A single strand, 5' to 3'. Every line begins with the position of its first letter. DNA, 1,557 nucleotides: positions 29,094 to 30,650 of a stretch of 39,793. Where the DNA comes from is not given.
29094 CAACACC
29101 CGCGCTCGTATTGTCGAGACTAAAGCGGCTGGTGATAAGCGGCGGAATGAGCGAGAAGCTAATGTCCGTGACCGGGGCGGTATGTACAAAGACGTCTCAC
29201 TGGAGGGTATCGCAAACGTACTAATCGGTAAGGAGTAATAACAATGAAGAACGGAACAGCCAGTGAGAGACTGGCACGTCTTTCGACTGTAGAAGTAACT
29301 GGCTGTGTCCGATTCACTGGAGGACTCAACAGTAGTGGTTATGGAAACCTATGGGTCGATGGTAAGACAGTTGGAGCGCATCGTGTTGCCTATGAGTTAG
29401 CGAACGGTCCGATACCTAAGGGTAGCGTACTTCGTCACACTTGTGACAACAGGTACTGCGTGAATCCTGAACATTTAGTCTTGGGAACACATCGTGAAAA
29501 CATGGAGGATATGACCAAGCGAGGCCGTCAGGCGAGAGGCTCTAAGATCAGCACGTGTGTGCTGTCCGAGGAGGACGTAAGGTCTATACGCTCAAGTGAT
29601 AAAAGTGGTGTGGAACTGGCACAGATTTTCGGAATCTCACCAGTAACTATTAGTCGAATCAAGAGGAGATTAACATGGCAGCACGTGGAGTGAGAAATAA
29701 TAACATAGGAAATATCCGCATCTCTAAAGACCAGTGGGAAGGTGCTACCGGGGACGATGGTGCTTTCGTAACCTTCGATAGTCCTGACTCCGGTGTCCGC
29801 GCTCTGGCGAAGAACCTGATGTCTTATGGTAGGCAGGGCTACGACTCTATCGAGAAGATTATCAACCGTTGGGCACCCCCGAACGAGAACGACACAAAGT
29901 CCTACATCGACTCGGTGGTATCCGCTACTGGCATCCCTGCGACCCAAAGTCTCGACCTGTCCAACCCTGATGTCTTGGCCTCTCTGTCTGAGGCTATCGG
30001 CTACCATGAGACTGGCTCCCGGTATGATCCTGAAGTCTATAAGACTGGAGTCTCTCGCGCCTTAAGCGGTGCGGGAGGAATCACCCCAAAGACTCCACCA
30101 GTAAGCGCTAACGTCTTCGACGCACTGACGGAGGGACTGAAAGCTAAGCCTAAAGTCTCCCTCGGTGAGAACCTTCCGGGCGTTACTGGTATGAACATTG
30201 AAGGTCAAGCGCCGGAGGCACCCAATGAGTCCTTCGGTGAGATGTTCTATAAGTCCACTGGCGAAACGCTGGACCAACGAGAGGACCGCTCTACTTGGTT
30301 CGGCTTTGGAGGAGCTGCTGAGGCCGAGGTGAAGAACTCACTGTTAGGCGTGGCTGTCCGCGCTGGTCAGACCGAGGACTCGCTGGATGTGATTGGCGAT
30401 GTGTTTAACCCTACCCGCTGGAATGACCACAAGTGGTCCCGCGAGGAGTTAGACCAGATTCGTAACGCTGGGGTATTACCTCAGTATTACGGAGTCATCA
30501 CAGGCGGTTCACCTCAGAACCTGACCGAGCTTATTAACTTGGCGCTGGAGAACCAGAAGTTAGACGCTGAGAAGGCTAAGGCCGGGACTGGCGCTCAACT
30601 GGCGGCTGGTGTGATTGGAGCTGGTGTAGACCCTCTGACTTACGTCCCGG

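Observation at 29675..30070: gp16 N-terminal domain differs from the T7 transglycosylase domain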

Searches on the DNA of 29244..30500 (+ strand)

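Call 7: search_dna_similar(query=window:29244-30500:+, collection=phages, mode=near, max_rows=25)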
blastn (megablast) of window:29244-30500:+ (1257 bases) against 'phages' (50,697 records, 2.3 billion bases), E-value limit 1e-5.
Records with a match: 202; places in all: 207; records where one place covers at least 80% of the query: 4.
Best place of each record, by identity: 80-90% 86; 60-80% 116.
By first word of the organism name: Escherichia 86; Salmonella 53; Enterobacter 18; Kayfunavirus 17; Shigella 6; Citrobacter 6; Cronobacter 4; Klebsiella 4; Bacteriophage 2; Enterococcus 1; and 5 more.
By host as written in the record: Escherichia coli 48; - 26; Salmonella enterica subsp. enterica serovar Typhi 24; Salmonella enterica subsp. enterica serovar Typhi strain BRD948 8; Enterobacter cloacae 7; Salmonella enterica subsp. enterica serovar Paratyphi C 5; Salmonella enterica subsp. enterica serovar Paratyphi B 4; Salmonella enterica subsp. enterica serovar Paratyphi A 4; and 50 more.
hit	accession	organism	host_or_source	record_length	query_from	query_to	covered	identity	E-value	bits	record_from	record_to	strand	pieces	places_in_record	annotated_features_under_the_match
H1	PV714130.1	Escherichia phage Pipis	Escherichia coli UTI89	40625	1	1257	100%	86.7%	0e+0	1397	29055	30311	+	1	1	internal virion protein D | HNH nuclease | ribosome_binding_site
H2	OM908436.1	Escherichia phage TM1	Escherichia sp. GXEC-TM1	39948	1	1257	100%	84.9%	0e+0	1269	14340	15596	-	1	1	peptidoglycan lytic exotransglycosylase | HNH homing endonuclease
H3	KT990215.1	Escherichia phage GA2A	Escherichia coli O:45 strain C1328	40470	1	1255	100%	84.0%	0e+0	1195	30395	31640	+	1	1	internal (core) protein | hypothetical protein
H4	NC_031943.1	Escherichia phage GA2A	Escherichia coli O:45 strain C1328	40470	1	1255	100%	84.0%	0e+0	1195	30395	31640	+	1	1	internal virion protein with endolysin domain | endonuclease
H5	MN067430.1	Escherichia phage vB_EcoP-Ro103C3lw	Escherichia coli O103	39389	1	1257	73%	84.4%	0e+0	898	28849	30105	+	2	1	internal virion protein D | hypothetical protein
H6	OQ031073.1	Shigella phage SFP21B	Shigella flexneri KCTC 22192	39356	421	1257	67%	87.9%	0e+0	983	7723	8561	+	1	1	internal virion protein D | internal virion protein C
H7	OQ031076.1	Shigella phage SFP20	Shigella flexneri KCTC 22192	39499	421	1257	67%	87.7%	0e+0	977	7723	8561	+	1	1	internal virion protein D | internal virion protein C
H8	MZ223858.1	Enterobacter phage EV136_1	Enterobacter sp.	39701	421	1257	67%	87.3%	0e+0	955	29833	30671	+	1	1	internal virion protein D | internal virion protein C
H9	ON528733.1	Shigella phage ESh23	Shigella sp.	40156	421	1257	67%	87.3%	0e+0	955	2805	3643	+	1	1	nonfunctional hypothetical protein due to mutation; ... | nonfunctional Phage DNA ejectosome component Gp16, peptidoglycan ...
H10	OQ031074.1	Shigella phage SFP21A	Shigella flexneri KCTC 22192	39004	421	1257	67%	87.3%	0e+0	955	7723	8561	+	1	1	internal virion protein D | internal virion protein C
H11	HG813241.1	Cronobacter phage Dev2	Cronobacter turicensis DNV1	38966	421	1257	67%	86.8%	0e+0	933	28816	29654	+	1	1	gp16: Phage protein inside capsid D | gp15: Phage protein inside capsid C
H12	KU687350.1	Citrobacter phage SH4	Citrobacter freundii CF3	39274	421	1257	67%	86.8%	0e+0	933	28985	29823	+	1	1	internal virion protein D | internal virion protein C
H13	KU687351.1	Citrobacter phage SH5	Citrobacter freundii CF3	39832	421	1257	67%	86.8%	0e+0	933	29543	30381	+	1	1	internal virion protein D | internal virion protein C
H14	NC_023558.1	Cronobacter phage Dev2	Cronobacter turicensis DNV1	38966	421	1257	67%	86.8%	0e+0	933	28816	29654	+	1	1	gp16: internal virion protein with endolysin domain | gp15: internal virion protein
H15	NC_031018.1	Citrobacter phage SH4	Citrobacter freundii CF3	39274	421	1257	67%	86.8%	0e+0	933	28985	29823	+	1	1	internal virion protein with endolysin domain | internal virion protein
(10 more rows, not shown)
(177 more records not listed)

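Call 26: get_annotated_region(hit=H1, flank=3500)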
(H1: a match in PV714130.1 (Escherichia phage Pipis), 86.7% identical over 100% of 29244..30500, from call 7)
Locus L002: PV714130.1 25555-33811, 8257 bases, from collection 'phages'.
description: Escherichia phage Pipis, complete genome.
organism: Escherichia phage Pipis (NCBI taxid 3434944)
taxonomy: Viruses
host: Escherichia coli UTI89; source: waste water influent; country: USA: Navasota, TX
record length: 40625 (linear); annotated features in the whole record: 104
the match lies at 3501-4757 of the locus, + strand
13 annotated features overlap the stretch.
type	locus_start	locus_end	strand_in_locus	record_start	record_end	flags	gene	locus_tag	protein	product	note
CDS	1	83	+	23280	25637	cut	-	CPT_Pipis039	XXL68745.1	tail knob protein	BLAST homology to Escherichia phage T7 Tail tubular protein gp12 (TUBE2_BPT7) E value: 0.0; HHpred predicted structural ...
regulatory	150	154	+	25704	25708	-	-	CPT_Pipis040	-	ribosome_binding_site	-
CDS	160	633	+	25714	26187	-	-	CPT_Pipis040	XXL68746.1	scaffolding protein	BLASTp homology to; InterPro conserved domain PF11090 Bacteriophage T7 probable scaffold protein Gp13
regulatory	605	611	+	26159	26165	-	-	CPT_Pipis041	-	ribosome_binding_site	-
CDS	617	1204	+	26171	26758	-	-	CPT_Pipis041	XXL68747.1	internal virion protein B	-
regulatory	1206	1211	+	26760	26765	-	-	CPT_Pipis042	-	ribosome_binding_site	-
CDS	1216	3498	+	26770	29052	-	-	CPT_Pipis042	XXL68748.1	internal virion protein C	-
regulatory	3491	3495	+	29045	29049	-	-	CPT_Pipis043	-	ribosome_binding_site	-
CDS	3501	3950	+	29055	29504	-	-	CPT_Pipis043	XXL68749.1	HNH nuclease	BLASTp homology to Escherichia phage T7, Protein 2.8 (Y28_BPT7), E value: 1.58385e-27.; InterPro conserved domain HNH ...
regulatory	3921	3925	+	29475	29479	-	-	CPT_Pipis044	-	ribosome_binding_site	-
CDS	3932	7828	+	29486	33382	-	-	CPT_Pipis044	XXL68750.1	internal virion protein D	BLASTp similarity to phage T7 gp16, shown in PMID 34214465 to form a channel across the inner membrane as part of the ...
regulatory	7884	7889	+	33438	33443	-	-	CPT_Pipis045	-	ribosome_binding_site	-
CDS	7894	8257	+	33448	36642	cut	-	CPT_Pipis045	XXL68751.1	tail fiber protein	-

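Call 48: get_annotated_region(hit=H2, flank=300)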
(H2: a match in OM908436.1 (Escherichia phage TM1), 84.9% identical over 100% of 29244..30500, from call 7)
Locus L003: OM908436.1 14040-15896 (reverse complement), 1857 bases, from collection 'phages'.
description: Escherichia phage TM1, complete genome.
organism: Escherichia phage TM1 (NCBI taxid 2762279)
taxonomy: Viruses; Duplodnaviria; Heunggongvirae; Uroviricota; Caudoviricetes; Autographiviridae; Studiervirinae; Kayfunavirus
host: Escherichia sp. GXEC-TM1; source: -; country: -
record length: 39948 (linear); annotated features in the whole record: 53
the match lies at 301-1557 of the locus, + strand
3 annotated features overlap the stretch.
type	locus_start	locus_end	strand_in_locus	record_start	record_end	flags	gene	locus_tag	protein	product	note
CDS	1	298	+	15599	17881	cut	-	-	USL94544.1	internal virion protein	DNA ejectosome component, internal virion protein Gp15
CDS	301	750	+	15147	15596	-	-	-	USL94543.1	HNH homing endonuclease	Phage HNH homing endonuclease (ACLAME 312)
CDS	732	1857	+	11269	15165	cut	-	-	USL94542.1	peptidoglycan lytic exotransglycosylase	DNA ejectosome component Gp16, peptidoglycan lytic exotransglycosylase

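Call 49: get_annotated_region(hit=H4, flank=300)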
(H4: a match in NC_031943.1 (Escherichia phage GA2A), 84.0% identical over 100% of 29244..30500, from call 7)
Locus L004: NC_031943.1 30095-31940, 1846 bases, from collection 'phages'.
description: Escherichia phage vB_EcoP_GA2A, complete genome.
organism: Escherichia phage GA2A (NCBI taxid 1755695)
taxonomy: Viruses; Duplodnaviria; Heunggongvirae; Uroviricota; Caudoviricetes; Autographiviridae; Studiervirinae; Kayfunavirus; Kayfunavirus GA2A
host: Escherichia coli O:45 strain C1328; source: Speed River; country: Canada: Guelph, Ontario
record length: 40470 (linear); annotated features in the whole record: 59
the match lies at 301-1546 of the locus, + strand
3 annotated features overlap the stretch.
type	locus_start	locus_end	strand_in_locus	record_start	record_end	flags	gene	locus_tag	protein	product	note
CDS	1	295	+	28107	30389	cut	-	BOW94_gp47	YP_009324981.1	internal virion protein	-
CDS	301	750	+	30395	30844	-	-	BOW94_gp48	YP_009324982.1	endonuclease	-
CDS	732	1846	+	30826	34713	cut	-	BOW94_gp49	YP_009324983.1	internal virion protein with endolysin domain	-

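Call 50: get_annotated_region(hit=H5, flank=300)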
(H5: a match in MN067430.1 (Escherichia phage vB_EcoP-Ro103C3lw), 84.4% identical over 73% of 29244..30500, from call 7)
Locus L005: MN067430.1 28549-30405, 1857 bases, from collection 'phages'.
description: Escherichia phage vB_EcoP-Ro103C3lw, complete genome.
organism: Escherichia phage vB_EcoP-Ro103C3lw (NCBI taxid 2591410)
taxonomy: Viruses; Duplodnaviria; Heunggongvirae; Uroviricota; Caudoviricetes; Autographiviridae; Studiervirinae; Kayfunavirus
host: Escherichia coli O103; source: non-fecal compost; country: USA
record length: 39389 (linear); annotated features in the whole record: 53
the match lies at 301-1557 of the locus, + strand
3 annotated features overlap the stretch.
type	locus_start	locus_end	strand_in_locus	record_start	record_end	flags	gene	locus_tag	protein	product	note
CDS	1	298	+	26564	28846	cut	-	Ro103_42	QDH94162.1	internal virion protein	internal virion protein gp15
CDS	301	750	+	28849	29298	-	-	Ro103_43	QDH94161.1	hypothetical protein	-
CDS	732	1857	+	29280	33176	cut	-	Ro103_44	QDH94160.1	internal virion protein D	AA sequence similar to internal virion protein in Escherichia phage IMM-002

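Call 51: get_annotated_region(hit=H14, flank=800)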
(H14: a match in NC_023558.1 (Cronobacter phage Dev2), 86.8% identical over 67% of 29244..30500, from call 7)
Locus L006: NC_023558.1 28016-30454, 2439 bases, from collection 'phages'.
description: Cronobacter phage Dev2 complete genome.
organism: Cronobacter phage Dev2 (NCBI taxid 1410331)
taxonomy: Viruses; Duplodnaviria; Heunggongvirae; Uroviricota; Caudoviricetes; Autographiviridae; Studiervirinae; Kayfunavirus; Kayfunavirus Dev2
host: Cronobacter turicensis DNV1; source: -; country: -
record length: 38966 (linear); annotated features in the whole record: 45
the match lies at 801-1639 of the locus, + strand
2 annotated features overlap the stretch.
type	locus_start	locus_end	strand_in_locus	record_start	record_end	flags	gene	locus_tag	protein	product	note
CDS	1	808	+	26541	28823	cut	gp15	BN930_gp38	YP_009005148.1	internal virion protein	-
CDS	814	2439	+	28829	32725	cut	gp16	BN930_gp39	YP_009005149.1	internal virion protein with endolysin domain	-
